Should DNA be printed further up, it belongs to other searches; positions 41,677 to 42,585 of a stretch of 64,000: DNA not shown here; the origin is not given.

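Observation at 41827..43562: DarT-DarG module translationally coupled to the upstream helicase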

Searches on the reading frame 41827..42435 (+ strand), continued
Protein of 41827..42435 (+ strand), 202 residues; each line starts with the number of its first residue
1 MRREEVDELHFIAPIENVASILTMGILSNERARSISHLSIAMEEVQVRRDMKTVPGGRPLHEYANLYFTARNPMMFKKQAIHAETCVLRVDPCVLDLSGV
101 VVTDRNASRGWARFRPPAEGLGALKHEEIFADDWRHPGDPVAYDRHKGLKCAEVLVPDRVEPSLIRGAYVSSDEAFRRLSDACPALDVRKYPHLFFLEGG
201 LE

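Call 28: find_related_loci(query=A1, collection=genome_contigs, flank=10000)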
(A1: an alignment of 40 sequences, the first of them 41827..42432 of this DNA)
Query A1 (202 aa) in genome_contigs; peptide patterns used: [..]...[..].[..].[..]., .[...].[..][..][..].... (x = any residue, [..] = any of these).
248 stretches matched a pattern; 226 encode a relative of the query (tblastn E <= 1e-3); the best 80 are kept; 80 distinct loci.
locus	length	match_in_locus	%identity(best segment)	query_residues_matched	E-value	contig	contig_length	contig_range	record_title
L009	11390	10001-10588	62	1-196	2e-77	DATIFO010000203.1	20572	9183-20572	MAG TPA_asm: Candidatus Methylomirabilis sp. isolate SMAG_U16397 k141_1849920, whole genome shotgun sequence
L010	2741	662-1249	58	1-196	2e-70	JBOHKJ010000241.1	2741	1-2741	MAG: Kiloniellales bacterium isolate M3-S_metabat2.bin.67 k127_4005294, whole genome shotgun sequence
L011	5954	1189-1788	55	1-200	1e-65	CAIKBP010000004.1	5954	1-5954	MAG: uncultured Verrucomicrobia bacterium isolate AlinenSediments_bin-1706 genome assembly, contig: bin-1706:004/186, wh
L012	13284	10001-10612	54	1-198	1e-65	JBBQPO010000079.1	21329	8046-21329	MAG: Chthonomonadales bacterium isolate Co_metawrap_1510 Cmw_1510_k141_29333126_length_21329_cov_7.9974, whole genome sh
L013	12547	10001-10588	53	1-196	4e-65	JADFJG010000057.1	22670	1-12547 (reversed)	MAG: Proteobacteria bacterium isolate B40T1L10 B40T1L10_NODE3008, whole genome shotgun sequence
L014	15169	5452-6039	53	1-196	3e-65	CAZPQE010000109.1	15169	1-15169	MAG TPA_asm: uncultured Clostridia bacterium isolate binchicken_co107_429 genome assembly, contig: NODE_9333_length_1516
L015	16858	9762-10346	54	1-196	2e-64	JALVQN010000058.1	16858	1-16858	MAG: Desulfobacterales bacterium isolate A3_metabat2_scaf2bin.054 A3_NODE_1897_length_16858_cov_2.829897, whole genome s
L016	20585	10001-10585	54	1-196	4e-64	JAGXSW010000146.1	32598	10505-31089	MAG: Syntrophaceae bacterium isolate CROMO_BS_212_2_0 c_000000566861, whole genome shotgun sequence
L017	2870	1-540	56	21-200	2e-64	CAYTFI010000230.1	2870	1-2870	MAG TPA_asm: uncultured Zetaproteobacteria bacterium isolate SRP216583_co1_170 genome assembly, contig: NODE_43905_lengt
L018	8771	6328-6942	52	1-199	6e-64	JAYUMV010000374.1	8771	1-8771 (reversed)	MAG: Chthonomonadaceae bacterium isolate GFS_9681 GFS_9681_373, whole genome shotgun sequence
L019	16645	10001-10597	50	1-200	2e-63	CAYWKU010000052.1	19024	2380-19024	MAG TPA_asm: uncultured bacterium isolate SRP141376_co1_276 genome assembly, contig: NODE_6065_length_19024_cov_11.04317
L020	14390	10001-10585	53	1-196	8e-63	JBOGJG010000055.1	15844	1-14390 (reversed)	MAG: Acidobacteriota bacterium isolate M3-S_metawrap_bin.129 k127_3009125, whole genome shotgun sequence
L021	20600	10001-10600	50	1-200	1e-62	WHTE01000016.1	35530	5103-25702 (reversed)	MAG: Nitrospirales bacterium isolate Dino_bin26 NODE_1256_length_35530_cov_2.85736, whole genome shotgun sequence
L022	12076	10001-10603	51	1-201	1e-62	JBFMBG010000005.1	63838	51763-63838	MAG: Bacillota bacterium isolate MAG158 MAG158_5, whole genome shotgun sequence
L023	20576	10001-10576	53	6-197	1e-62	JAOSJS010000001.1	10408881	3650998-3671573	MAG: Ardenticatenaceae bacterium isolate FR_9 contig_134_pilon, whole genome shotgun sequence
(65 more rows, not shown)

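Call 38: search_protein_families(library=padloc, alignment_id=A2, max_evalue=0.00001)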
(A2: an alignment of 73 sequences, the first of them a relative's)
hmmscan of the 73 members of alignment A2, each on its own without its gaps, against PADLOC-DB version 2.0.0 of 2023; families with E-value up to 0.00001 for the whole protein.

A. member 1, L003:9383-9832:+ (150 aa): 0 families

B. families by the number of members that match (of 73 scanned): 166 families (the first 25 are shown)
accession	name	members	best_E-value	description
PDLC00659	HmaA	16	0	SNF2 helicase / DEAD-box helicase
PDLC03966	TmtA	15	4.5e-13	-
PDLC02842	DpdE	14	9.7e-129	DpdE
PDLC02620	DrmD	14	9.9e-129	DrmD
PDLC00633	ZorD1|ZorD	14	1e-125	"SWI2/SNF2 helicase, Mrr-like nuclease"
PDLC02500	BrxHI|BrxHII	14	2.3e-107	BrxHI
PDLC00632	ZorD1|ZorD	14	2.8e-102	"SWI2/SNF2 helicase, Mrr-like nuclease"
PDLC02621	DrmD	14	1.3e-101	DrmD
PDLC02504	BrxHI|BrxHII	14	4.1e-94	BrxHII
PDLC02854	DpdE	14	6.9e-71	DpdE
PDLC02572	DrmA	14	8.8e-69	DrmA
PDLC02632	DrmD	14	4.4e-65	DrmD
PDLC02619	DrmD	14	7.7e-65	DrmD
PDLC02623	DrmD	14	2e-59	DrmD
PDLC02634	DrmD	14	5.1e-58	DrmD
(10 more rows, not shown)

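Call 39: search_protein_families(library=pfam, alignment_id=A2, max_evalue=0.00001)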
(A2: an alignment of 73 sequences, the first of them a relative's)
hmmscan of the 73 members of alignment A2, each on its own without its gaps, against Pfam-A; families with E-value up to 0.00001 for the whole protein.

A. member 1, L003:9383-9832:+ (150 aa): 0 families

B. families by the number of members that match (of 73 scanned): 66 families (the first 25 are shown)
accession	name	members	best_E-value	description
PF13020.12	NOV_C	16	8.2e-22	Protein NO VEIN, C-terminal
PF00271.37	Helicase_C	14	9.6e-26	Helicase conserved C-terminal domain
PF00176.29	SNF2-rel_dom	13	3.6e-67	SNF2-related domain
PF04851.21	ResIII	12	3.4e-16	Type III restriction enzyme, res subunit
PF00270.35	DEAD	12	5.1e-09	DEAD/DEAH box helicase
PF06114.19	Peptidase_M78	3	1.7e-22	IrrE N-terminal-like domain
PF02646.22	RmuC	2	9.7e-54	RmuC family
PF00106.31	adh_short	2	6.4e-38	short chain dehydrogenase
PF22679.2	T1R_D3-like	2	8.1e-20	Type I restriction enzyme subunit R domain 3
PF01381.28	HTH_3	2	5.7e-15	Helix-turn-helix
PF13560.12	HTH_31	2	4.1e-12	Helix-turn-helix domain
PF12844.13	HTH_19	2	4.7e-09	Helix-turn-helix domain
PF13443.12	HTH_26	2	5.2e-08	Cro/C1-type HTH DNA-binding domain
PF11867.13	T1RH-like_C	1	8.5e-131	Type I restriction enzyme HindI endonuclease subunit-like, C-terminal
PF02719.21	Polysacc_synt_2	1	1.7e-120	Polysaccharide biosynthesis protein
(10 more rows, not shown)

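Call 60: find_encoding_contigs(protein=P0126, flank=10000, max_places=2)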
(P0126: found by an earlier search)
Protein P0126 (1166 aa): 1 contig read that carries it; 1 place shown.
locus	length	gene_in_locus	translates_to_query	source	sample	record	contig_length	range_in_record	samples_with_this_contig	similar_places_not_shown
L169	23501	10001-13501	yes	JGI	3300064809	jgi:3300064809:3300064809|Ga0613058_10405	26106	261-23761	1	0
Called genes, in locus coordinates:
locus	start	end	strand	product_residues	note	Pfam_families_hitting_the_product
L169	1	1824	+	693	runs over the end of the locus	?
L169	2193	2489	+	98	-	-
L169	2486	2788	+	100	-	-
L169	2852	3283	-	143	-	PF01850:PIN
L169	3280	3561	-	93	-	PF02604:PhdYeFM_antitox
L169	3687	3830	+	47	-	-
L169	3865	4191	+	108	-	PF02452:PemK_toxin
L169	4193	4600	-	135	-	-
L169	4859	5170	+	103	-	PF01909:NTP_transf_2, PF18765:Polbeta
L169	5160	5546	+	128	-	PF01934:HepT-like (weak)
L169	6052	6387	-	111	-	-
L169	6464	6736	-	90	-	PF02604:PhdYeFM_antitox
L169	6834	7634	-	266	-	PF12281:NTP_transf_8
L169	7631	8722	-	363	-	PF09339:HTH_IclR, PF01047:MarR (weak), PF12802:MarR_2, PF13412:HTH_24 (faint), PF13545:HTH_Crp_2 (weak), PF09952:AbiEi_2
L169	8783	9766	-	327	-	PF13391:HNH_2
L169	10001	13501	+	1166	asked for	PF00176:SNF2-rel_dom, PF00270:DEAD (weak), PF04851:ResIII, PF00271:Helicase_C, PF13020:NOV_C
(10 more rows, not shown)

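Call 61: find_encoding_contigs(protein=P0129, flank=10000, max_places=2)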
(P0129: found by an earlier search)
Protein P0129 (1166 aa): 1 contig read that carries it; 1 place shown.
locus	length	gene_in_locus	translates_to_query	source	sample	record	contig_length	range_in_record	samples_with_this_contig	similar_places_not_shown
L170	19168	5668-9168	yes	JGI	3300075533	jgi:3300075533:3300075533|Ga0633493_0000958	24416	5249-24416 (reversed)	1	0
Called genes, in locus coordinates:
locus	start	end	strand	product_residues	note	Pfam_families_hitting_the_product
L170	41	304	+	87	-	PF05016:ParE_toxin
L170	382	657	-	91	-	-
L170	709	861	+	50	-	-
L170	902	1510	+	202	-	PF13338:AbiEi_4, PF17194:AbiEi_3_N (faint)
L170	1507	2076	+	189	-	PF08843:AbiEii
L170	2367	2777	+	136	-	-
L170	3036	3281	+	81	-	-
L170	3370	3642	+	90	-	PF02452:PemK_toxin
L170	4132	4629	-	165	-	PF19502:DUF6036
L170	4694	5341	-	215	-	PF01381:HTH_3, PF13560:HTH_31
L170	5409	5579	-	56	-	-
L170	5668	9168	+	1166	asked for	PF00176:SNF2-rel_dom, PF00270:DEAD (weak), PF04851:ResIII, PF00271:Helicase_C, PF13020:NOV_C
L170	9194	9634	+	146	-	PF13560:HTH_31, PF01381:HTH_3, PF13443:HTH_26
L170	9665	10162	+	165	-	PF13020:NOV_C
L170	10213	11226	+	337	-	-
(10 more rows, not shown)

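Call 65: find_homologous_proteins(query=L015:6221-9754:+, max_evalue=1e-50)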
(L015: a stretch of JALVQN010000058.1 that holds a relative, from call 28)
Query L015:6221-9754:+ (1178 aa): 7921 proteins with E <= 1e-50 among 8000 candidates; the best 120 are listed.
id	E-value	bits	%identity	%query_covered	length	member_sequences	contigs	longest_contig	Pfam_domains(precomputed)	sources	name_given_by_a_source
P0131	0.0e+0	2656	100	100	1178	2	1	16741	PF00270.36,PF00176.30,PF13020.13,PF00271.38,PF04851.22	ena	-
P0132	0.0e+0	2567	97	100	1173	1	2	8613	PF00270.36,PF00176.30,PF13020.13,PF00271.38,PF04851.22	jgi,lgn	-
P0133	0.0e+0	2514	94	100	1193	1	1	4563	PF00270.36,PF00176.30,PF13020.13,PF00271.38,PF04851.22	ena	-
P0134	0.0e+0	2499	95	100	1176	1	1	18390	PF00270.36,PF00176.30,PF13020.13,PF00271.38,PF04851.22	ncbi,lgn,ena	-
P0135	0.0e+0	2496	94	100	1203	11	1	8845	PF00270.36,PF00176.30,PF13020.13,PF00271.38,PF04851.22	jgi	-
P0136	0.0e+0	2445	97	95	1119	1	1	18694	PF00270.36,PF00176.30,PF13020.13,PF00271.38,PF04851.22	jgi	jgi:SNF2 family DNA or RNA helicase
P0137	0.0e+0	2434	92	100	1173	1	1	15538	PF00270.36,PF00176.30,PF13020.13,PF00271.38,PF04851.22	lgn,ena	-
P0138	0.0e+0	2420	91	100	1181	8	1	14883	PF00270.36,PF00176.30,PF13020.13,PF00271.38,PF04851.22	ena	-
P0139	0.0e+0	2417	90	100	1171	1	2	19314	PF00270.36,PF00176.30,PF13020.13,PF00271.38,PF04851.22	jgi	jgi:SNF2 family DNA or RNA helicase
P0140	0.0e+0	2413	90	100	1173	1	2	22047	PF00270.36,PF00176.30,PF13020.13,PF00271.38,PF04851.22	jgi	jgi:SNF2 family DNA or RNA helicase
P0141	0.0e+0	2406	90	100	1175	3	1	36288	PF00270.36,PF00176.30,PF13020.13,PF00271.38,PF04851.22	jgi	jgi:SNF2 family DNA or RNA helicase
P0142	0.0e+0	2400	89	99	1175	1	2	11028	PF00270.36,PF00176.30,PF13020.13,PF00271.38,PF04851.22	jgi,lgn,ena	-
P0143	0.0e+0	2398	89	100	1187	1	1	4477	PF00270.36,PF00176.30,PF13020.13,PF00271.38,PF04851.22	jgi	jgi:SNF2 family DNA or RNA helicase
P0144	0.0e+0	2365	88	100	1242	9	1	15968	PF00270.36,PF00176.30,PF13020.13,PF00271.38,PF04851.22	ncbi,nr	ncbi:MAG: hypothetical protein DRH43_00775 [Deltaproteobacteria bacterium]|nr:MAG: hypothetical prot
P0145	0.0e+0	2350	87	100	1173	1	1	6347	PF00270.36,PF00176.30,PF13020.13,PF00271.38,PF04851.22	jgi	-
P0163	0.0e+0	2332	86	100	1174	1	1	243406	PF00270.36,PF00176.30,PF13020.13,PF00271.38,PF04851.22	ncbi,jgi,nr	ncbi:MAG: helicase-related protein [Acidobacteriota bacterium]|jgi:superfamily II DNA or RNA helicas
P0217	0.0e+0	2274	85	100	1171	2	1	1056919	PF00270.36,PF00176.30,PF13020.13,PF00271.38,PF04851.22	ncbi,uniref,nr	ncbi:helicase-related protein [Desulfatitalea tepidiphila]|uniref:helicase-related protein n=1 Tax=D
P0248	0.0e+0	2250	85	98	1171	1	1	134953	PF00270.36,PF00176.30,PF13020.13,PF00271.38,PF04851.22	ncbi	ncbi:MAG: helicase-related protein [Nitrospirota bacterium]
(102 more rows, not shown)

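Call 66: find_encoding_contigs(protein=P0217, flank=9000, max_places=2)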
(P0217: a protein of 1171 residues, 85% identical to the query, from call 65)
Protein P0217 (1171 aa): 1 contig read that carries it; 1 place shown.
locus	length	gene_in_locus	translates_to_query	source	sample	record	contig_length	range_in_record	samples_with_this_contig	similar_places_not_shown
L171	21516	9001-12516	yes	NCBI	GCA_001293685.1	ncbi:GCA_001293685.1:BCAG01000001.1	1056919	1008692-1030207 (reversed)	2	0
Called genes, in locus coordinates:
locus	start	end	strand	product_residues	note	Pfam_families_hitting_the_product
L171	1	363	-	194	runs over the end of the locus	-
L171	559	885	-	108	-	-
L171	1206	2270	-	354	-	-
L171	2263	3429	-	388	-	-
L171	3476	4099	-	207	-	PF01726:LexA_DNA_bind, PF12802:MarR_2 (weak), PF00717:Peptidase_S24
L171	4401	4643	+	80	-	-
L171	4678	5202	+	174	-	PF11149:DUF2924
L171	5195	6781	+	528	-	PF00239:Resolvase, PF07508:Recombinase, PF13408:Zn_ribbon_recom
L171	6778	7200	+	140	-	-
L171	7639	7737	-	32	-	-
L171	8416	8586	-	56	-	PF00436:SSB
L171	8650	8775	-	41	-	-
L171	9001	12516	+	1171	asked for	PF04851:ResIII, PF00176:SNF2-rel_dom, PF00270:DEAD (weak), PF00271:Helicase_C, PF13020:NOV_C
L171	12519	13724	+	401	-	PF04326:SLFN_AlbA_2, PF13749:HATPase_c_4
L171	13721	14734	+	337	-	PF01656:CbiA, PF13614:AAA_31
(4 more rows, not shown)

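Call 67: find_encoding_contigs(protein=P0163, flank=9000, max_places=2)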
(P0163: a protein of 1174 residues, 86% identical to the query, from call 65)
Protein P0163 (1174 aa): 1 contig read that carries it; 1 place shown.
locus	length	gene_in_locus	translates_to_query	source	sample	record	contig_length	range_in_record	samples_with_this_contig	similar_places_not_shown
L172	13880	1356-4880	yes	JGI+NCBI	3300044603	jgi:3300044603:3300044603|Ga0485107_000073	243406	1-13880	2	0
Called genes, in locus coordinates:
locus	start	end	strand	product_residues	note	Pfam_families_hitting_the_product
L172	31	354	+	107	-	-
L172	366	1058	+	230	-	PF06094:GGACT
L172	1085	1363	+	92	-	PF12728:HTH_17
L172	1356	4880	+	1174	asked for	PF04851:ResIII, PF00176:SNF2-rel_dom, PF00270:DEAD (weak), PF00271:Helicase_C, PF13020:NOV_C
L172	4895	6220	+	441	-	-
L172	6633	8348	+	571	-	PF00580:UvrD-helicase, PF13245:AAA_19 (weak), PF13361:UvrD_C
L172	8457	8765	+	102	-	-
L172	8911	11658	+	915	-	PF03602:Cons_hypoth95 (faint), PF01555:N6_N4_Mtase (faint)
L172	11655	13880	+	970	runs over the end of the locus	PF04465:DUF499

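Call 68: find_encoding_contigs(protein=P0248, flank=9000, max_places=2)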
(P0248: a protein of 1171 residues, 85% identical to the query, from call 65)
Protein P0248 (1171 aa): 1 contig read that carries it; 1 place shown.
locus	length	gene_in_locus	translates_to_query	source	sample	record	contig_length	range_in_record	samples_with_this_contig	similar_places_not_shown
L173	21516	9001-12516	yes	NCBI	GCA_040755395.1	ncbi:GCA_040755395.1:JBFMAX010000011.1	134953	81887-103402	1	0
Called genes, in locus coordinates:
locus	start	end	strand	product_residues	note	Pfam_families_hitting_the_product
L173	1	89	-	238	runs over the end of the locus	PF01479:S4, PF00849:PseudoU_synth_2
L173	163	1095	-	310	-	PF00491:Arginase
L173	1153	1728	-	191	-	PF01862:PvlArgDC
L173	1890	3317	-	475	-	PF00171:Aldedh, PF05893:LuxC (weak)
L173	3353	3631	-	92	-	-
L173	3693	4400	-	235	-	PF13462:Thioredoxin_4, PF01323:DSBA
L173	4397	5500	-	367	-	PF01916:DS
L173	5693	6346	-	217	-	PF05362:Lon_C (weak)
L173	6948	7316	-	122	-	PF07238:PilZ (weak)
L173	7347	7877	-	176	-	-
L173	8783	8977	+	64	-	PF12728:HTH_17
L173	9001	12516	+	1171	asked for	PF00176:SNF2-rel_dom, PF00270:DEAD (weak), PF04851:ResIII, PF00271:Helicase_C, PF13020:NOV_C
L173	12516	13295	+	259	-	-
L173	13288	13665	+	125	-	-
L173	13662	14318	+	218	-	-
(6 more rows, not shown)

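Call 69: find_encoding_contigs(protein=P0141, flank=9000, max_places=2)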
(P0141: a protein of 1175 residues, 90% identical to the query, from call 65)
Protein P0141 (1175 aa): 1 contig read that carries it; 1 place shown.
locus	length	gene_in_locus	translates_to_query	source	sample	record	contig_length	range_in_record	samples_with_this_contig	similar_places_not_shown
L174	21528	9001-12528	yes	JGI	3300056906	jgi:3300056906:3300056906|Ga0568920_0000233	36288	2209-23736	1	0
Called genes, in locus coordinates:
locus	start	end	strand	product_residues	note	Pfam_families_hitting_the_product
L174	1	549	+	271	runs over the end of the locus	PF00902:TatC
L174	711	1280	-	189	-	PF08242:Methyltransf_12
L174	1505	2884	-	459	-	PF01943:Polysacc_synt, PF13440:Polysacc_synt_3, PF01554:MatE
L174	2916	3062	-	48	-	-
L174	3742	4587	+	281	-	PF17761:DUF1016_N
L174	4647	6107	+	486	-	PF04326:SLFN_AlbA_2, PF13749:HATPase_c_4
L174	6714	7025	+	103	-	-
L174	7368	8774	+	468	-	PF01029:NusB, PF22458:RsmF-B_ferredox, PF01189:Methyltr_RsmB-F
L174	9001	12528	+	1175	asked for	PF04851:ResIII, PF00176:SNF2-rel_dom, PF00270:DEAD (weak), PF00271:Helicase_C, PF13020:NOV_C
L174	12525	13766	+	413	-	PF02463:SMC_N, PF11398:DUF2813 (faint), PF13175:AAA_15 (weak), PF13304:AAA_21, PF13175:AAA_15 (weak)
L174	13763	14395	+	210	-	-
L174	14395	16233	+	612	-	PF06634:DUF1156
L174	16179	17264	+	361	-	-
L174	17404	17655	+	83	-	PF04255:DUF433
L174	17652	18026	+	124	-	PF18478:PIN_10 (weak), PF18480:DUF5615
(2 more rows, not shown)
